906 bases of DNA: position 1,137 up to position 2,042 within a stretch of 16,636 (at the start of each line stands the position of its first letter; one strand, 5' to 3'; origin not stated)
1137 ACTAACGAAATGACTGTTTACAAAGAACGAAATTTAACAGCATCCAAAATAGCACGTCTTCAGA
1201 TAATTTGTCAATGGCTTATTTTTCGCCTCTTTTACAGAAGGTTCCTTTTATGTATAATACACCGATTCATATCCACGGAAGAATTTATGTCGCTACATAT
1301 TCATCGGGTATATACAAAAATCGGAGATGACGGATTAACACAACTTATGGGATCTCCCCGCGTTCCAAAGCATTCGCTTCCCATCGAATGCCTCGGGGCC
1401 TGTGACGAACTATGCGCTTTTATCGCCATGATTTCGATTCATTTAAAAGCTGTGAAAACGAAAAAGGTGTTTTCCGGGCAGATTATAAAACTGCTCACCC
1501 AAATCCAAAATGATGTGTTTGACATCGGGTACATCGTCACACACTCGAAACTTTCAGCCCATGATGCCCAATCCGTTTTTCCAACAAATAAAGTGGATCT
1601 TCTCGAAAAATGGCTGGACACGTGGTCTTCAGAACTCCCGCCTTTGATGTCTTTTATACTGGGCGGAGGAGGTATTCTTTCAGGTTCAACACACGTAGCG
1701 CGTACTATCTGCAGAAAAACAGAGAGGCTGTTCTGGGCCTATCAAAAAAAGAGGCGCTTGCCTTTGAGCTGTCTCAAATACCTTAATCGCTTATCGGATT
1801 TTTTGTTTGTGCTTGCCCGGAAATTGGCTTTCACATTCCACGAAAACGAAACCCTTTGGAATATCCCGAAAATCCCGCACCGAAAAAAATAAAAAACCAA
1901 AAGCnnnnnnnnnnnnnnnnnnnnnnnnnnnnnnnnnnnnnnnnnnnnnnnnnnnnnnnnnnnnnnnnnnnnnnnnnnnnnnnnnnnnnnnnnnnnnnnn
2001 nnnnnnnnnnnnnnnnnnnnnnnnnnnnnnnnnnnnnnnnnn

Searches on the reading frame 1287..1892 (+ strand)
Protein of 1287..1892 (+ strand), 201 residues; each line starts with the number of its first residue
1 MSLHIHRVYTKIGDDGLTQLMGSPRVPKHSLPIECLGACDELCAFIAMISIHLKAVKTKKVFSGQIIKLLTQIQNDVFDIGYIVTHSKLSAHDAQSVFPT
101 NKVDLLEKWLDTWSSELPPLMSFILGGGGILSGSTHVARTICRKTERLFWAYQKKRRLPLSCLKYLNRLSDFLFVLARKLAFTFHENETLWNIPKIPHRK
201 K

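Call 7: search_protein_families(library=pfam, proteins=[window:1287-1892:+], max_evalue=0.01)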
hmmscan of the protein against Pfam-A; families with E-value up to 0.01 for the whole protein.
window:1287-1892:+ (201 aa): 1 family
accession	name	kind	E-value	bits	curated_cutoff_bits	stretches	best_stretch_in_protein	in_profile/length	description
PF01923.23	Cob_adeno_trans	-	5.4e-45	153.9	24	1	8-179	1-170/171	Cobalamin adenosyltransferase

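Call 9: find_encoding_contigs(protein=window:1287-1892:+, flank=10000, max_places=10)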
Protein window:1287-1892:+ (201 aa): no gene with exactly this product is on record in the collection.

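Call 12: find_related_loci(query=window:1287-1892:+, collection=genome_contigs, flank=10000)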
Query window:1287-1892:+ (201 aa) in genome_contigs; peptide patterns used: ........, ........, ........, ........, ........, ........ (x = any residue, [..] = any of these).
62 stretches matched a pattern, but none encodes a relative of the query by tblastn (E <= 1e-3).

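Call 13: find_homologous_proteins(query=window:1287-1892:+)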
Query window:1287-1892:+ (201 aa): 6586 proteins with E <= 0.001 among 6685 candidates; the best 120 are listed.
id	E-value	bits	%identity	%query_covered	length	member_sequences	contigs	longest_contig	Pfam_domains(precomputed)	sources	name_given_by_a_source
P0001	9.2e-128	442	97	100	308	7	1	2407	PF01923.24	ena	-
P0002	4.9e-44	168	44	97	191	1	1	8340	PF01923.24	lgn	-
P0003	6.0e-44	168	44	96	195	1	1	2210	PF01923.24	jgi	jgi:cob(I)alamin adenosyltransferase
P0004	8.0e-44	168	44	96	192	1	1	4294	PF01923.24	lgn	-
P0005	2.5e-43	166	44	96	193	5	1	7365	PF01923.24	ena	-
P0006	3.5e-43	165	43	96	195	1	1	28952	PF01923.24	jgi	jgi:cob(I)alamin adenosyltransferase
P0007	6.1e-43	165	44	96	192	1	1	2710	PF01923.24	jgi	-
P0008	7.5e-43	164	43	96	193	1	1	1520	PF01923.24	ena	-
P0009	7.5e-43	164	44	96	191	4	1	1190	PF01923.24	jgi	jgi:cob(I)alamin adenosyltransferase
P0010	7.8e-43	164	43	96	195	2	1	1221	PF01923.24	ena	-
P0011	8.4e-43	164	43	96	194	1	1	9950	PF01923.24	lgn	-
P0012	1.2e-42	164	43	96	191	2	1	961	PF01923.24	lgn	-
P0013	1.4e-42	163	43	96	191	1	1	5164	PF01923.24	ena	-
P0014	1.9e-42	163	43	96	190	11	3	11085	PF01923.24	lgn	-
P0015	2.3e-42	163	43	96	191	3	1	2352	PF01923.24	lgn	-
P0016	2.3e-42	163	43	96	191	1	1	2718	PF01923.24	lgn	-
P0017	2.3e-42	163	43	97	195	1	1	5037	PF01923.24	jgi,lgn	jgi:cob(I)alamin adenosyltransferase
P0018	2.4e-42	163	43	96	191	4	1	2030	PF01923.24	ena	-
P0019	2.8e-42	162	42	96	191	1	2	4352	PF01923.24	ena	-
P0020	2.9e-42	162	43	96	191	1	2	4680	PF01923.24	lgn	-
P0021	4.2e-42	162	43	96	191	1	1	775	PF01923.24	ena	-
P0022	4.2e-42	162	41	96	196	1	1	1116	PF01923.24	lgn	-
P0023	6.4e-42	161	45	96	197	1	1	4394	PF01923.24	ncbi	-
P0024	6.6e-42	161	43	96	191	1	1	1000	PF01923.24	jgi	jgi:cob(I)alamin adenosyltransferase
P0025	1.0e-41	161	42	96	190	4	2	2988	PF01923.24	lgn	-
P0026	1.1e-41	161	43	96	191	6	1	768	PF01923.24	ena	-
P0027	1.1e-41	161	43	96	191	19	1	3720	PF01923.24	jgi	jgi:cob(I)alamin adenosyltransferase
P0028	1.4e-41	160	43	96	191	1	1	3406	PF01923.24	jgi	jgi:cob(I)alamin adenosyltransferase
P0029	1.6e-41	160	43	96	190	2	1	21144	PF01923.24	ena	-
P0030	1.9e-41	160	43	96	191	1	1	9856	PF01923.24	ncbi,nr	ncbi:MAG TPA: cob(I)yrinic acid a,c-diamide adenosyltransferase [Thermoanaerobaculia bacterium]|nr:c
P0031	2.2e-41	160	43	97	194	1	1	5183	PF01923.24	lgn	-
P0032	2.8e-41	159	42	96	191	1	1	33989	PF01923.24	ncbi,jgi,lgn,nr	ncbi:MAG TPA: cob(I)yrinic acid a,c-diamide adenosyltransferase [Thermoanaerobaculia bacterium]|jgi:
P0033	3.2e-41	159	43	96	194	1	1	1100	PF01923.24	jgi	jgi:cob(I)alamin adenosyltransferase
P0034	3.3e-41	159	43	96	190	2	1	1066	PF01923.24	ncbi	-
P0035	4.0e-41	159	43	96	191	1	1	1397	PF01923.24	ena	-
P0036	4.4e-41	159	43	96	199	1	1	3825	PF01923.24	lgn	-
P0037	5.2e-41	158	42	97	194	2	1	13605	PF01923.24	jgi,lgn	jgi:cob(I)alamin adenosyltransferase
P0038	5.3e-41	158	42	96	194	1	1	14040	PF01923.24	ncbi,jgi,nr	ncbi:MAG TPA: cob(I)yrinic acid a,c-diamide adenosyltransferase [Thermoanaerobaculia bacterium]|jgi:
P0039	5.5e-41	158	42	96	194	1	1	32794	PF01923.24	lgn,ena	-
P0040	7.0e-41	158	42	96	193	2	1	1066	PF01923.24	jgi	jgi:cob(I)alamin adenosyltransferase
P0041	8.8e-41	158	43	97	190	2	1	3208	PF01923.24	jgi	jgi:cob(I)alamin adenosyltransferase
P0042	9.8e-41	157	41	96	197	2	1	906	PF01923.24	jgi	jgi:cob(I)alamin adenosyltransferase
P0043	1.2e-40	157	42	96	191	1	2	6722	PF01923.24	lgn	-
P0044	1.3e-40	157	42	96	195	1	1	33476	PF01923.24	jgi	jgi:cob(I)alamin adenosyltransferase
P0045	1.3e-40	157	42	96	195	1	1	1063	PF01923.24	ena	-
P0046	1.3e-40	157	42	96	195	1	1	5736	PF01923.24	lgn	-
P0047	1.7e-40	157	42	96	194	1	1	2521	PF01923.24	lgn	-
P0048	1.8e-40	157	42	96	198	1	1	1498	PF01923.24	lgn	-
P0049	1.8e-40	157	42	96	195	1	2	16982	PF01923.24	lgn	-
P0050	1.8e-40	157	43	96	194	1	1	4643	PF01923.24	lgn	-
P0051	1.9e-40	156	42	96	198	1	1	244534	PF01923.24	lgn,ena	-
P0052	2.0e-40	156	44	96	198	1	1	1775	PF01923.24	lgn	-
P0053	2.3e-40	156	44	96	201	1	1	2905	PF01923.24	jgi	jgi:cob(I)alamin adenosyltransferase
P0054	2.5e-40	156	42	96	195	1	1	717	PF01923.24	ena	-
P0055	2.8e-40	156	43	96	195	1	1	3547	PF01923.24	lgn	-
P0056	3.4e-40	156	42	96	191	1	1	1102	PF01923.24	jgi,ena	-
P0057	3.5e-40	156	42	97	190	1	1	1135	PF01923.24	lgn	-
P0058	3.5e-40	156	43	96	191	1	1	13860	PF01923.24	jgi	jgi:cob(I)alamin adenosyltransferase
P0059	3.9e-40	155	42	96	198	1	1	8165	PF01923.24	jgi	jgi:cob(I)alamin adenosyltransferase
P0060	3.9e-40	155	42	96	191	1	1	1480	PF01923.24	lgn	-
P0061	3.9e-40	155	42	96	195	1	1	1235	PF01923.24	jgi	jgi:cob(I)alamin adenosyltransferase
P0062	5.3e-40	155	43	96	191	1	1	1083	PF01923.24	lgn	-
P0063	5.5e-40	155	42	96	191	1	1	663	PF01923.24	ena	-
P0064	5.6e-40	155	42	96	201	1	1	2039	PF01923.24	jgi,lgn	-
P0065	5.6e-40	155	42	96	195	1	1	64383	PF01923.24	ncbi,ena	-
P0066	5.7e-40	155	42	96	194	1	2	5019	PF01923.24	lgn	-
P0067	5.7e-40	155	41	96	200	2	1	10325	PF01923.24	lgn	-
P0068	5.8e-40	155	41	96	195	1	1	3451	PF01923.24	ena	-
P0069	6.2e-40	155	42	96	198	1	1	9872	PF01923.24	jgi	jgi:cob(I)alamin adenosyltransferase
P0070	6.3e-40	155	42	96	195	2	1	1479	PF01923.24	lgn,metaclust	metaclust:\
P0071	6.3e-40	155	40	97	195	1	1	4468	PF01923.24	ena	-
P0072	8.3e-40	154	41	96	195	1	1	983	PF01923.24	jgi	-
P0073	8.5e-40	154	44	96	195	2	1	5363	PF01923.24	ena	-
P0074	8.7e-40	154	41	96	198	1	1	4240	PF01923.24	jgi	jgi:cob(I)alamin adenosyltransferase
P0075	9.2e-40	154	41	96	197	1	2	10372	PF01923.24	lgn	-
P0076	1.0e-39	154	41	96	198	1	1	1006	PF01923.24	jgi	jgi:cob(I)alamin adenosyltransferase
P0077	1.0e-39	154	41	96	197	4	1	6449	PF01923.24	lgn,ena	-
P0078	1.3e-39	154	42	96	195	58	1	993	PF01923.24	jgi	jgi:cob(I)alamin adenosyltransferase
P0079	1.6e-39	154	42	96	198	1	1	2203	PF01923.24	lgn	-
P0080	1.6e-39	153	41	96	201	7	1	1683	PF01923.24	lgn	-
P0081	1.7e-39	153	42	96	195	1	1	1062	PF01923.24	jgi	-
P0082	1.9e-39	153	40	96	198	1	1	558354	PF01923.24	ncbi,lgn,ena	-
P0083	2.1e-39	153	42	96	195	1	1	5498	PF01923.24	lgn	-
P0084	2.5e-39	153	42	96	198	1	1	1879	PF01923.24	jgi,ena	-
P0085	3.3e-39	152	42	96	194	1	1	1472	PF01923.24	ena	-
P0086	3.5e-39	152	41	96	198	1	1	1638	PF01923.24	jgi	jgi:cob(I)alamin adenosyltransferase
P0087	5.1e-39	152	42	96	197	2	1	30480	PF01923.24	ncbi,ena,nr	ncbi:MAG TPA: cob(I)yrinic acid a,c-diamide adenosyltransferase [Thermoanaerobaculia bacterium]|nr:c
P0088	5.3e-39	152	41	96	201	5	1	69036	PF01923.24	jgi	jgi:cob(I)alamin adenosyltransferase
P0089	5.4e-39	152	41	96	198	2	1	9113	PF01923.24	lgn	-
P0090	5.6e-39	152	40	96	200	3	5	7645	PF01923.24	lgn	-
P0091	6.1e-39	152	41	96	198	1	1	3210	PF01923.24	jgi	jgi:cob(I)alamin adenosyltransferase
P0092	8.3e-39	151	41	96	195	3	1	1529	PF01923.24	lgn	-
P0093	8.9e-39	151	41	96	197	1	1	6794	PF01923.24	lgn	-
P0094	9.5e-39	151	40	97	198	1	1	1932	PF01923.24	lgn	-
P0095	1.5e-38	150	41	96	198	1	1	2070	PF01923.24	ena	-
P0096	2.0e-38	150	41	96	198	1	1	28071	PF01923.24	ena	-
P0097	2.3e-38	150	41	97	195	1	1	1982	PF01923.24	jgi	jgi:cob(I)alamin adenosyltransferase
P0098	3.1e-38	149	41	96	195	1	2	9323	PF01923.24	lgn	-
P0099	4.0e-38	149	40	96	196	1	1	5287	PF01923.24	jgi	jgi:cob(I)alamin adenosyltransferase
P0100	4.0e-38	149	42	96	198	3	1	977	PF01923.24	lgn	-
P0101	4.2e-38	149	39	96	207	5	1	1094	PF01923.24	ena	-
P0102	5.2e-38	149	40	96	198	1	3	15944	PF01923.24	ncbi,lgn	-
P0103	5.5e-38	148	42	96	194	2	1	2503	PF01923.24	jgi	jgi:cob(I)alamin adenosyltransferase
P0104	6.3e-38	148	39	96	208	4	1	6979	PF01923.24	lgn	-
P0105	7.3e-38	148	41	96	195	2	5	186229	PF01923.24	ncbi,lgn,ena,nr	ncbi:MAG TPA: cob(I)yrinic acid a,c-diamide adenosyltransferase [Acidobacteria bacterium]|nr:cob(I)y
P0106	9.4e-38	148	41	96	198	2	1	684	PF01923.24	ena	-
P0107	1.1e-37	148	41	97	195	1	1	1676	PF01923.24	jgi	jgi:cob(I)alamin adenosyltransferase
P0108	1.3e-37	147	41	96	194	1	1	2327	PF01923.24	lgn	-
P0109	1.3e-37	147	40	98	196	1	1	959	PF01923.24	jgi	jgi:cob(I)alamin adenosyltransferase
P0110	3.0e-37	146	41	96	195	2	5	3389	PF01923.24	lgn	-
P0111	4.1e-37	146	40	96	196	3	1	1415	PF01923.24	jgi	jgi:cob(I)alamin adenosyltransferase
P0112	5.2e-37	145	41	97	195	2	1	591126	PF01923.24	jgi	jgi:cob(I)alamin adenosyltransferase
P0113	7.1e-37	145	41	96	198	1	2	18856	PF01923.24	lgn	-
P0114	1.1e-36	144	40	96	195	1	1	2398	PF01923.24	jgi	jgi:cob(I)alamin adenosyltransferase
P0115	1.2e-36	144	41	96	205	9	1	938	PF01923.24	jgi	jgi:cob(I)alamin adenosyltransferase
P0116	1.4e-36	144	41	99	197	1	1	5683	PF01923.24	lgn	-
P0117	1.5e-36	144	41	96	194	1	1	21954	PF01923.24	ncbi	-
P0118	4.9e-36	142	39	96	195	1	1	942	PF01923.24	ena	-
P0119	5.0e-36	142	40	96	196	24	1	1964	PF01923.24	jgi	jgi:cob(I)alamin adenosyltransferase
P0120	5.7e-36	142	41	94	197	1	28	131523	PF01923.24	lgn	-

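Call 14: find_encoding_contigs(protein=P0001, flank=10000, max_places=10)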
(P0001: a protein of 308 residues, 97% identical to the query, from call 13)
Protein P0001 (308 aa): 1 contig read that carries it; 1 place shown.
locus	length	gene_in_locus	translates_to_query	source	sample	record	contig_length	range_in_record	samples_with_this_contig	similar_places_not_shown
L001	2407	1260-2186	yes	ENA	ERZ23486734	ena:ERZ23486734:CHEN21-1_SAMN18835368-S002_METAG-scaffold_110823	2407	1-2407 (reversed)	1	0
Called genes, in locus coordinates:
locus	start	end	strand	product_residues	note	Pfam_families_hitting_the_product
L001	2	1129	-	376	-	?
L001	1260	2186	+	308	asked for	PF01923:Cob_adeno_trans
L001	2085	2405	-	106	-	?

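Call 18: search_protein_families(library=ncbifam, proteins=[L001:2-1129:-, window:1287-1892:+], max_evalue=0.01)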
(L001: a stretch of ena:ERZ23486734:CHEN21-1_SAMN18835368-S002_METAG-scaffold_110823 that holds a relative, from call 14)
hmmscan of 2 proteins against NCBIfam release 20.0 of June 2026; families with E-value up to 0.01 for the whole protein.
L001:2-1129:- (376 aa): 34 families (the best 25 are shown)
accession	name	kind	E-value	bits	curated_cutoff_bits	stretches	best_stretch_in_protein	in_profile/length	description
TIGR01779.1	TonB-B12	equivalog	6.6e-50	170.3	599.7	1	41-285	29-273/614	TonB-dependent vitamin B12 receptor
NF007926.1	PRK10641.1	equivalog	4.2e-40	137.9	836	1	40-240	27-229/617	TonB-dependent vitamin B12 receptor BtuB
TIGR01785.1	TonB-hemin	subfamily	2.2e-28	99.1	316.85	1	42-231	3-189/677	TonB-dependent heme/hemoglobin receptor family protein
NF010010.0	PRK13483.1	equivalog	3.9e-26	91.2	927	1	38-171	31-166/660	ligand-gated channel protein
TIGR01783.1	TonB-siderophor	subfamily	8.9e-26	90.7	223.5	1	56-234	1-166/649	TonB-dependent siderophore receptor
TIGR01786.1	TonB-hemlactrns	subfamily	1.4e-25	89.8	323.75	1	42-256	2-199/719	TonB-dependent hemoglobin/transferrin/lactoferrin family receptor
NF010038.0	PRK13513.1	equivalog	6.1e-25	87.8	942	1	39-194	34-187/659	ligand-gated channel protein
NF007478.2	PRK10064.1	equivalog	4.1e-23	81.5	745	1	39-169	29-159/663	catecholate siderophore receptor CirA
NF041535.1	TonB_rec_PqqU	equivalog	1.8e-20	72.9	1200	1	58-278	17-235/676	TonB-dependent receptor PqqU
TIGR04056.1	OMP_RagA_SusC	subfamily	3.4e-20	72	368.25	1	43-213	81-249/981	SusC/RagA family TonB-linked outer membrane protein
NF049945.1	TonB_dep_FCYXU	equivalog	4.8e-20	71.7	825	1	1-220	1-223/697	TonB-dependent receptor, FCYXU motif-type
NF049946.1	TonB_dep_CU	exception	4.8e-20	71.4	700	1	57-225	57-231/683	TonB-dependent receptor, CU motif-type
NF010012.0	PRK13486.1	equivalog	1.3e-19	70.1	924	1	42-170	27-160/696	TonB-dependent receptor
NF010011.0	PRK13484.1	equivalog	1.9e-19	69.4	1197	1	41-169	31-160/682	IreA family TonB-dependent siderophore receptor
NF049947.1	TonB_dep_PCPU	exception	2.5e-19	68.9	800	1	29-220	25-221/685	TonB-dependent receptor, PCPU motif-type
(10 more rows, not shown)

window:1287-1892:+ (201 aa): 1 family
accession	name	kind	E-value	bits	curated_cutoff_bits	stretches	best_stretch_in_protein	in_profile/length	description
TIGR00636.1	PduO_Nterm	equivalog_domain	5.7e-38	130.3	108.45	1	9-191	1-170/171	cob(I)yrinic acid a,c-diamide adenosyltransferase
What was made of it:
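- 1287..1892 (+): PduO-type ATP:cob(I)alamin adenosyltransferase, divergent from the riboswitch. Its own promoter-like site lies at 1231-1258. PF01923 at 153.9 bits and TIGR00636 at 130.3 bits (calls 7, 18).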

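Call 19: search_protein_families(library=pfam, proteins=[L001:2-1129:-], max_evalue=0.01)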
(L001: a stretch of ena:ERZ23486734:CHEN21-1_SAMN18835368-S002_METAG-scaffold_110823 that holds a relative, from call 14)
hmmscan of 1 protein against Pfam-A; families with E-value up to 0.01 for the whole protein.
L001:2-1129:- (376 aa): 2 families
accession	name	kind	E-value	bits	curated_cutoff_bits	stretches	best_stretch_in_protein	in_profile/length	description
PF07715.20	Plug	-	1.9e-29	102.7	23.9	1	56-162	4-107/107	TonB-dependent Receptor Plug Domain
PF03797.25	Autotransporter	-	0.004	17.4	26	1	216-314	7-99/255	Autotransporter beta-domain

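Call 28: find_homologous_proteins(query=L001:2-1129:-)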
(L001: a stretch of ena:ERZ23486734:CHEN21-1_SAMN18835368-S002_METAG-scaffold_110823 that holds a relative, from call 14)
Query L001:2-1129:- (376 aa): 4899 proteins with E <= 0.001 among 8000 candidates; the best 120 are listed.
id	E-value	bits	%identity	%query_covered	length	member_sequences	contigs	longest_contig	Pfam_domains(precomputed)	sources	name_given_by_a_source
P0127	1.3e-130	454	92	60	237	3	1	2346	PF07715.21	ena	-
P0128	6.1e-68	248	39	97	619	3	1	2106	PF07715.21,PF00593.31,PF14905.13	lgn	-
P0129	1.2e-67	247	42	85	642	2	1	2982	PF07715.21,PF00593.31,PF14905.13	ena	-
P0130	1.4e-67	246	41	86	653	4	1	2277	PF07715.21,PF00593.31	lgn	-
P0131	2.7e-67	245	39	95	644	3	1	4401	PF07715.21,PF00593.31,PF14905.13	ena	-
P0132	4.2e-67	245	40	95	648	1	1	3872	PF07715.21,PF00593.31,PF14905.13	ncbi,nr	ncbi:MAG: TonB-dependent receptor [Candidatus Tectomicrobia bacterium]|nr:TonB-dependent receptor [C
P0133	5.1e-67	245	40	86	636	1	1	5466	PF07715.21,PF00593.31,PF14905.13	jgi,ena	-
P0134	6.0e-67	244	44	78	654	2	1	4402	PF07715.21,PF00593.31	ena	-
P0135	9.3e-67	244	38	89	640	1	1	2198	PF07715.21,PF00593.31,PF14905.13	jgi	jgi:vitamin B12 transporter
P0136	1.4e-66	243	42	80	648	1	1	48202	PF07715.21,PF00593.31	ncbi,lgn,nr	ncbi:MAG: TonB-dependent receptor [Thermodesulfovibrionales bacterium]|nr:TonB-dependent receptor [T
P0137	3.1e-66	242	42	85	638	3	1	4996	PF07715.21,PF00593.31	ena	-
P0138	4.8e-66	241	41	85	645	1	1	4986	PF07715.21,PF00593.31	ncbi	-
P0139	8.6e-66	241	39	90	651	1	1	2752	PF07715.21,PF00593.31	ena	-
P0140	1.4e-65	240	39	95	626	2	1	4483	PF07715.21,PF00593.31,PF14905.13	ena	-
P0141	2.1e-65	239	40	84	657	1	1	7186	PF07715.21,PF00593.31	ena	-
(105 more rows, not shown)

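Call 29: find_encoding_contigs(protein=P0127, flank=10000)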
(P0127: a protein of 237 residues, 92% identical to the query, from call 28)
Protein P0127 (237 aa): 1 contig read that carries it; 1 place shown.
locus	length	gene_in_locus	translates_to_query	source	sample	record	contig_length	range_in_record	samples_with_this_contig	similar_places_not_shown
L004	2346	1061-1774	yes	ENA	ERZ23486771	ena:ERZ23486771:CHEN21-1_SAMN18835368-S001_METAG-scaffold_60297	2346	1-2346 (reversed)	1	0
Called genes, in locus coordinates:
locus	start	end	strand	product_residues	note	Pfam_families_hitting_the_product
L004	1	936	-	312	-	?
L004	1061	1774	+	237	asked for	PF07715:Plug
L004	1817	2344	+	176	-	?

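Call 63: list_cluster_members(proteins=[P0001, P0127, P0122, P0121])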
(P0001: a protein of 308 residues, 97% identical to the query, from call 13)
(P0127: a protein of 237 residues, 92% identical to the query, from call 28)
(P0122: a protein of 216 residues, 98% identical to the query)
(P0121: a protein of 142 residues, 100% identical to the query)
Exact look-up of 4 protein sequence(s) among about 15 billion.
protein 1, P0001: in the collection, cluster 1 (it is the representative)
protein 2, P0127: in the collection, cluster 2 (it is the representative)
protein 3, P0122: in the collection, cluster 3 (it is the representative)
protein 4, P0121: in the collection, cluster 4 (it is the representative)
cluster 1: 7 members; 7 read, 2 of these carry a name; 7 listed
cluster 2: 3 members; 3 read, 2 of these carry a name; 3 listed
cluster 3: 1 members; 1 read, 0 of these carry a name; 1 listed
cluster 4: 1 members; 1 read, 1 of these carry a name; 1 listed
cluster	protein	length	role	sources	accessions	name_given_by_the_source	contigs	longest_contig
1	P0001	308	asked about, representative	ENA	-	-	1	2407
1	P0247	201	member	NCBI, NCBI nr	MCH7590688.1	cob(I)yrinic acid a,c-diamide adenosyltransferase [PVC group bacterium]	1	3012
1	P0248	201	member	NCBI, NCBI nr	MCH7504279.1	cob(I)yrinic acid a,c-diamide adenosyltransferase [PVC group bacterium]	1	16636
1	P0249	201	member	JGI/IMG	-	-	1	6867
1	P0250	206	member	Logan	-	-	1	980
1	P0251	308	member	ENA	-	-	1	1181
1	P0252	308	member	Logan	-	-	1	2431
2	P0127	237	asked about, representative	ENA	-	-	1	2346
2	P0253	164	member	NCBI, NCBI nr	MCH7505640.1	TonB-dependent receptor, partial [PVC group bacterium] | TonB-dependent receptor [PVC group bacterium]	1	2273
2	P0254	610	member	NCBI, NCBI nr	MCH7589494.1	TonB-dependent receptor [PVC group bacterium]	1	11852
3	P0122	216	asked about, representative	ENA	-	-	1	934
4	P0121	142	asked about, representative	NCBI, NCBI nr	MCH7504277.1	hypothetical protein IID04_01385 [PVC group bacterium] | hypothetical protein [PVC group bacterium]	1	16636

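Call 64: find_encoding_contigs(protein=P0253, flank=10000)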
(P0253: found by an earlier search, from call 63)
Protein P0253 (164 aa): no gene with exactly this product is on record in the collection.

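Call 66: find_encoding_contigs(protein=P0249, flank=10000)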
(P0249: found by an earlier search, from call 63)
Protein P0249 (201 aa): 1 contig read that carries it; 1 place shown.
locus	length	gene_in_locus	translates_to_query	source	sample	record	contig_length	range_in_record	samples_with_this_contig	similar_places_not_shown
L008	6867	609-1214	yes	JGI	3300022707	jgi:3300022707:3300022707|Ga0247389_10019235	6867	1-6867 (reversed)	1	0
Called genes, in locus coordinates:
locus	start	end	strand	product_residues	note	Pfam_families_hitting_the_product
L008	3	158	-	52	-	?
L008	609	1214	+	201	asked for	PF01923:Cob_adeno_trans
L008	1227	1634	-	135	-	PF01035:DNA_binding_1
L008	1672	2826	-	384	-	PF01702:TGT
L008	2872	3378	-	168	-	-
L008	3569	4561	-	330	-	PF20030:bpMoxR, PF05496:RuvB_N (faint), PF00158:Sigma54_activat (weak), PF07726:AAA_3, PF07728:AAA_5, PF17863:AAA_lid_2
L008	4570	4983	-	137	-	PF13811:DUF4186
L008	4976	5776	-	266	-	PF00149:Metallophos (weak), PF13277:YmdB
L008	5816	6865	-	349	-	?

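Call 75: search_protein_families(library=ncbifam, proteins=[P0254], max_evalue=1e-20)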
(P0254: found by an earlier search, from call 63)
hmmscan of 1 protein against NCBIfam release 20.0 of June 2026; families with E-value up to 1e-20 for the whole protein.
P0254 (610 aa): 19 families
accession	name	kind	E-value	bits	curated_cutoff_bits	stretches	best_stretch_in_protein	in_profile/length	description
TIGR01779.1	TonB-B12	equivalog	3.2e-85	286.9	599.7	1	11-602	28-606/614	TonB-dependent vitamin B12 receptor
NF007926.1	PRK10641.1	equivalog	5.2e-77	259.8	836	1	9-602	25-609/617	TonB-dependent vitamin B12 receptor BtuB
TIGR01785.1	TonB-hemin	subfamily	3e-55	187.9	316.85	2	12-206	2-193/677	TonB-dependent heme/hemoglobin receptor family protein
NF010010.0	PRK13483.1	equivalog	6.8e-49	166.4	927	1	11-589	33-638/660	ligand-gated channel protein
TIGR01786.1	TonB-hemlactrns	subfamily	1.7e-46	159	323.75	2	13-213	2-206/719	TonB-dependent hemoglobin/transferrin/lactoferrin family receptor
NF010012.0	PRK13486.1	equivalog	2.4e-41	141.9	924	1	7-141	21-160/696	TonB-dependent receptor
NF010038.0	PRK13513.1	equivalog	1.6e-40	139.3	942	1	9-454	33-486/659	ligand-gated channel protein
TIGR01783.1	TonB-siderophor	subfamily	1.5e-38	132.9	223.5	1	27-204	1-171/649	TonB-dependent siderophore receptor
NF007478.2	PRK10064.1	equivalog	7.7e-37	126.9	745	1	10-140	29-159/663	catecholate siderophore receptor CirA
NF010048.1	PRK13524.1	subfamily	1.2e-33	116.6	493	0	10-179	39-211/744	FepA family TonB-dependent siderophore receptor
NF010051.0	PRK13528.1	subfamily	9e-33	113.4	583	0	27-219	48-253/727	FepA family TonB-dependent siderophore receptor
NF053590.1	TonB_dep_TOL0244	equivalog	1.2e-29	103.4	645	1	11-591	11-582/604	TOL_0244 family TonB-dependent receptor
NF049946.1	TonB_dep_CU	exception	3.8e-29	101.5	700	0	29-196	58-231/683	TonB-dependent receptor, CU motif-type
NF050067.1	TonBEntbctnRecCfrA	equivalog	6.4e-28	97.5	1200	0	12-140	27-159/698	TonB-dependent ferric enterobactin receptor CfrA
TIGR04056.1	OMP_RagA_SusC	subfamily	2.8e-26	92.1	368.25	0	14-155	81-221/981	SusC/RagA family TonB-linked outer membrane protein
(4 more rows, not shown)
